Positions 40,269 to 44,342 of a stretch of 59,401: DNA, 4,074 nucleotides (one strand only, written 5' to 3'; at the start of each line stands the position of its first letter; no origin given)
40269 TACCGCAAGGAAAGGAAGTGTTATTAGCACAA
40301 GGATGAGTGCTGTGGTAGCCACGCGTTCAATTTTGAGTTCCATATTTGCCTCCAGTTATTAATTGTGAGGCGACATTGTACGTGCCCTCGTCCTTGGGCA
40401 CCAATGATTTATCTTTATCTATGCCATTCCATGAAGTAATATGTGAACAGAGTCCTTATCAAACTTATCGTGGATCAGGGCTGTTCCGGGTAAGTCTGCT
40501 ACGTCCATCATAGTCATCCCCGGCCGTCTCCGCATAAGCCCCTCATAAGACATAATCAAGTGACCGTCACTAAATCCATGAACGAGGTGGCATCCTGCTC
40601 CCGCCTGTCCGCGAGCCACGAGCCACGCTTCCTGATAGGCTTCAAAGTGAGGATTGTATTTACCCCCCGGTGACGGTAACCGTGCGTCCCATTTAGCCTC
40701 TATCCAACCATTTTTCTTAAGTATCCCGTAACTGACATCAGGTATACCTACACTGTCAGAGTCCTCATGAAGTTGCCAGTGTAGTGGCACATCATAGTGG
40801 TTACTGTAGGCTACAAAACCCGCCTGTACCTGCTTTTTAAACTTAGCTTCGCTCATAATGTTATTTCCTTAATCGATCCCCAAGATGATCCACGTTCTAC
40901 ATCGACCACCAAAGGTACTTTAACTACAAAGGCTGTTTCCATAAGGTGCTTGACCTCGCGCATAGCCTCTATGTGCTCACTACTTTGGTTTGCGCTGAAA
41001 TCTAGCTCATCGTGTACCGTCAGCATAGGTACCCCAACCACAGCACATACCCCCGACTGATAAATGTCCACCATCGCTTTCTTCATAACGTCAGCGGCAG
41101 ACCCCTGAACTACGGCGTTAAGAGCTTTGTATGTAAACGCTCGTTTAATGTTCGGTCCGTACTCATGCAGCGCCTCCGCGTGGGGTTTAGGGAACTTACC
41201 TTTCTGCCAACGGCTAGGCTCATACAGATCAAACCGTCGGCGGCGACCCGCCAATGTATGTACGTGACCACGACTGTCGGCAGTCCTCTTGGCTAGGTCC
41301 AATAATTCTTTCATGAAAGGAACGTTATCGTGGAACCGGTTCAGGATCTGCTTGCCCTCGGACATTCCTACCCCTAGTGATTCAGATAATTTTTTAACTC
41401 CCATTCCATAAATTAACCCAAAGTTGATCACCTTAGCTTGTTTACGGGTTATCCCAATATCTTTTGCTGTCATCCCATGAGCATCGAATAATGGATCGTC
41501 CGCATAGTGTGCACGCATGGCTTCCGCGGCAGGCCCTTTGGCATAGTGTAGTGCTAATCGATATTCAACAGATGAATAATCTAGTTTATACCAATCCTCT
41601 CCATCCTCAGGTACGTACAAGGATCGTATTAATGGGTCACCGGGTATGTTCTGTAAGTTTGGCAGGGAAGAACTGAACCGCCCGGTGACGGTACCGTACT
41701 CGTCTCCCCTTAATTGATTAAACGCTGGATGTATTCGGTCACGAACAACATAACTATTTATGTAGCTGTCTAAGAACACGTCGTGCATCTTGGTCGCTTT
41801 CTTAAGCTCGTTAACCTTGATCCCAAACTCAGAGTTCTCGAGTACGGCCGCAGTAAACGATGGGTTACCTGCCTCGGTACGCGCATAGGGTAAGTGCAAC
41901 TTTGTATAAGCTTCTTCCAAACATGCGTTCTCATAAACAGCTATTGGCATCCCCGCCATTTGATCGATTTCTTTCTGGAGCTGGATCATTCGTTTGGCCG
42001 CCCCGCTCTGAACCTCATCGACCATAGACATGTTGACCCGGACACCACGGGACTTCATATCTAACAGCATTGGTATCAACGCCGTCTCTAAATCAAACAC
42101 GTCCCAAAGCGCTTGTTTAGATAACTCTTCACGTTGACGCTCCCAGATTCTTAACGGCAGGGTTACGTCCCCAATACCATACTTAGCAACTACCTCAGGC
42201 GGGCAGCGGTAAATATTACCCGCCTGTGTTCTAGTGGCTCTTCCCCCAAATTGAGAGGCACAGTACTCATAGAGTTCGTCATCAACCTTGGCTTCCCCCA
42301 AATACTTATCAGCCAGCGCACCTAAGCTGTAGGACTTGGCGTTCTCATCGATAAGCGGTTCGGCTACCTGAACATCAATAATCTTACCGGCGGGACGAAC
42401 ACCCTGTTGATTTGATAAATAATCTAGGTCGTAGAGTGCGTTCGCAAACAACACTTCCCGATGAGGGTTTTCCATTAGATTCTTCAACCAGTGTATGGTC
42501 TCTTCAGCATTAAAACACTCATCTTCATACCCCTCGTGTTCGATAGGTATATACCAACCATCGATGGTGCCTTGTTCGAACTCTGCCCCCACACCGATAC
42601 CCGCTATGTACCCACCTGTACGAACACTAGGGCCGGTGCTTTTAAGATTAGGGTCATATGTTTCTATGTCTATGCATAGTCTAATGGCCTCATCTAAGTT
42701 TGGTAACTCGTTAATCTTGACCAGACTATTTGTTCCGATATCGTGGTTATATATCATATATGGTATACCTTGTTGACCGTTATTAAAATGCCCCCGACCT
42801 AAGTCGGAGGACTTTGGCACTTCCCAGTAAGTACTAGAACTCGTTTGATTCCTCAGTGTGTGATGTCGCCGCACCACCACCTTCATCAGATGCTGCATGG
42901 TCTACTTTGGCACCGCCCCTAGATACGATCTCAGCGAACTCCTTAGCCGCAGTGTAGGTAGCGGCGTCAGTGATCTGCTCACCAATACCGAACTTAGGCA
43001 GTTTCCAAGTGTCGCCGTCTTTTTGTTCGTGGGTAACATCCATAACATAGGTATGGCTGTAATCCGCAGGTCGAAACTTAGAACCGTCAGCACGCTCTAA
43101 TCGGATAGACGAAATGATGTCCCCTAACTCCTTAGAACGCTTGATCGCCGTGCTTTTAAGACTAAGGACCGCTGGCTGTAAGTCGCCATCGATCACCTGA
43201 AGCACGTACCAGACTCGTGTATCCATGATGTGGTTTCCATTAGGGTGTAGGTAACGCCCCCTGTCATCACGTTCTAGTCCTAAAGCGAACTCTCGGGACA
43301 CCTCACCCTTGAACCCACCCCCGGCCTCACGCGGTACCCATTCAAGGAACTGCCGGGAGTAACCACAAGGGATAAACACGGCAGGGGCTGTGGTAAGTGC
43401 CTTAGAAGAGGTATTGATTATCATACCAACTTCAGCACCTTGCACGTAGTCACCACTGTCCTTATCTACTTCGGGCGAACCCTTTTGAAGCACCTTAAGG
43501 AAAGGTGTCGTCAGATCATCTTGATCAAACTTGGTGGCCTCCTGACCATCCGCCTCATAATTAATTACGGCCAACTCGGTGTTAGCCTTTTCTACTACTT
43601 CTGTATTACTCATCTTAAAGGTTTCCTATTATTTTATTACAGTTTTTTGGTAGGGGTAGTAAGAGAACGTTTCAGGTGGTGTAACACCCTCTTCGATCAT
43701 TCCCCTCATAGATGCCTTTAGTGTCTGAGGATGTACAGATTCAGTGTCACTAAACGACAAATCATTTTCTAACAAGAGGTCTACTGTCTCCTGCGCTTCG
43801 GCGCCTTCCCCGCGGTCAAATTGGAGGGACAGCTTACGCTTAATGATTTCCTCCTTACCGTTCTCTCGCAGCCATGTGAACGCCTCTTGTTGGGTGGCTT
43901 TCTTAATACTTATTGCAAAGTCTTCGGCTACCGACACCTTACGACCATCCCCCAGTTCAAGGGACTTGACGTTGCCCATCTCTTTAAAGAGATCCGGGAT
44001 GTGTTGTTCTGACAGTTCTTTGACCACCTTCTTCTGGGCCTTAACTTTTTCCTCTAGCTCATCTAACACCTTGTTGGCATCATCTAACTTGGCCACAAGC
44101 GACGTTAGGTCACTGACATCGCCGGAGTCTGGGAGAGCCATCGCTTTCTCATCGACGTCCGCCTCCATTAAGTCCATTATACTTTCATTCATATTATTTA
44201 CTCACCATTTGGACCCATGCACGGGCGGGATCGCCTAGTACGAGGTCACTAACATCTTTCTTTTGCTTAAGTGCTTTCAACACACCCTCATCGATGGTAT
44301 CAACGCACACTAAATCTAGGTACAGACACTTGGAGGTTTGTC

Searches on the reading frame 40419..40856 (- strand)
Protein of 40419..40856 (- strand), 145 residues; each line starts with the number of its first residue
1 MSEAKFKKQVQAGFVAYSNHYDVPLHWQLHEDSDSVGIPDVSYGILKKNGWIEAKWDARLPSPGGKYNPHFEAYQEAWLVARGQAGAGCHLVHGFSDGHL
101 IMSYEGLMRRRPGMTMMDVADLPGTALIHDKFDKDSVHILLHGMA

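Call 10: search_protein_families(library=pfam, proteins=[window:40419-40856:-], max_evalue=0.01)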
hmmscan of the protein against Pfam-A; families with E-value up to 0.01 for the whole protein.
window:40419-40856:- (145 aa): 0 families

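Call 32: search_protein_families(library=phrogs, proteins=[window:40419-40856:-], max_evalue=0.001)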
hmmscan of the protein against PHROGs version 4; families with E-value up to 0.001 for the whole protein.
window:40419-40856:- (145 aa): 1 family
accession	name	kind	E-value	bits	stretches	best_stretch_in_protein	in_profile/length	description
phrog_2165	-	DNA, RNA and nucleotide metabolism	2.4e-08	34.9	1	24-91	18-87/141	DNA helicase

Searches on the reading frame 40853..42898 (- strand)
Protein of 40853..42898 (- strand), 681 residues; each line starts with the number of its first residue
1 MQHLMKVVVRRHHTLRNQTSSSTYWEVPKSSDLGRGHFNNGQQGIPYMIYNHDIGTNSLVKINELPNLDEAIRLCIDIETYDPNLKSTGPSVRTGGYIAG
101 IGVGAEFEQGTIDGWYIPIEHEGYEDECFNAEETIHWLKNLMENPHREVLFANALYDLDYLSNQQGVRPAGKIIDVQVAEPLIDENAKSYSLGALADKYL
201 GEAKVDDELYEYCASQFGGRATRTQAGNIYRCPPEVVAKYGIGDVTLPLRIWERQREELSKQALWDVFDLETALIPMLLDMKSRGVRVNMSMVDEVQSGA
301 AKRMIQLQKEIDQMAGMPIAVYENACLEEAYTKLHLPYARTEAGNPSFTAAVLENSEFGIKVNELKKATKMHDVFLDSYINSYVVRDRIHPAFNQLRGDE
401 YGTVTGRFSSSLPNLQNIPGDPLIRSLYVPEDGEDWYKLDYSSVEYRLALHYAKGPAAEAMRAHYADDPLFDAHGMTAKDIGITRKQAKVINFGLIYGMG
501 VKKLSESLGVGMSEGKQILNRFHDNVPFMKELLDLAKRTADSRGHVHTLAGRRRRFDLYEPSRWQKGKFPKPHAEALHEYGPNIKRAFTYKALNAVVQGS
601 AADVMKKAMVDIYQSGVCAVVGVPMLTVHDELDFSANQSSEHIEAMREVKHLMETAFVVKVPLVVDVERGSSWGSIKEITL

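Call 10: search_protein_families(library=pfam, proteins=[window:40853-42898:-], max_evalue=0.01)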
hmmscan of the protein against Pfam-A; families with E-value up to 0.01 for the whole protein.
window:40853-42898:- (681 aa): 2 families
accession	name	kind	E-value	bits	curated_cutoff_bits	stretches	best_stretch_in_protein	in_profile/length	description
PF00476.26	DNA_pol_A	-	5.5e-61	207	34.3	1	292-674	3-380/381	DNA polymerase family A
PF01612.26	DNA_pol_A_exo1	-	1.9e-08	34.8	23.6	1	109-256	46-169/173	3'-5' exonuclease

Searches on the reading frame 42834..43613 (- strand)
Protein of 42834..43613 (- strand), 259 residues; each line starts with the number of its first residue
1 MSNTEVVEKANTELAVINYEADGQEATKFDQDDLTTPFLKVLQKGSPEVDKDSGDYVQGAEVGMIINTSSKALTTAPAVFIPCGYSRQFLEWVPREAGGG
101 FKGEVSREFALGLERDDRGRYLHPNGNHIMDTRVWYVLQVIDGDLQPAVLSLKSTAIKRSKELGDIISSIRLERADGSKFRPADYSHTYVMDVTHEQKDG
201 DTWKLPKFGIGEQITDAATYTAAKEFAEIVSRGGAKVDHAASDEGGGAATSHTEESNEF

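Call 10: search_protein_families(library=pfam, proteins=[window:42834-43613:-], max_evalue=0.01)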
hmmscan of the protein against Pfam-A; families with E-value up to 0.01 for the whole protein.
window:42834-43613:- (259 aa): 1 family
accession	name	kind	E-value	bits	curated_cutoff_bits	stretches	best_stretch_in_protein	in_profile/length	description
PF23977.1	Pam3_Gp34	-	2.4e-49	168.7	27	1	15-235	9-234/235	Pam3 phage gp34-like protein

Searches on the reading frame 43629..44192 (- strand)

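Call 10: search_protein_families(library=pfam, proteins=[window:43629-44192:-], max_evalue=0.01)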
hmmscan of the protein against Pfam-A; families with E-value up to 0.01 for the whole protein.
window:43629-44192:- (187 aa): 2 families
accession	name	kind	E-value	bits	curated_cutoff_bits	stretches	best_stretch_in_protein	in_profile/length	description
PF23984.1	DUF7307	-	1.7e-24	86.6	27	1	29-186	2-127/129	Pam3 gp33-like protein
PF05622.17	HOOK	-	0.0098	15.1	35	1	25-76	288-339/514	HOOK protein coiled-coil region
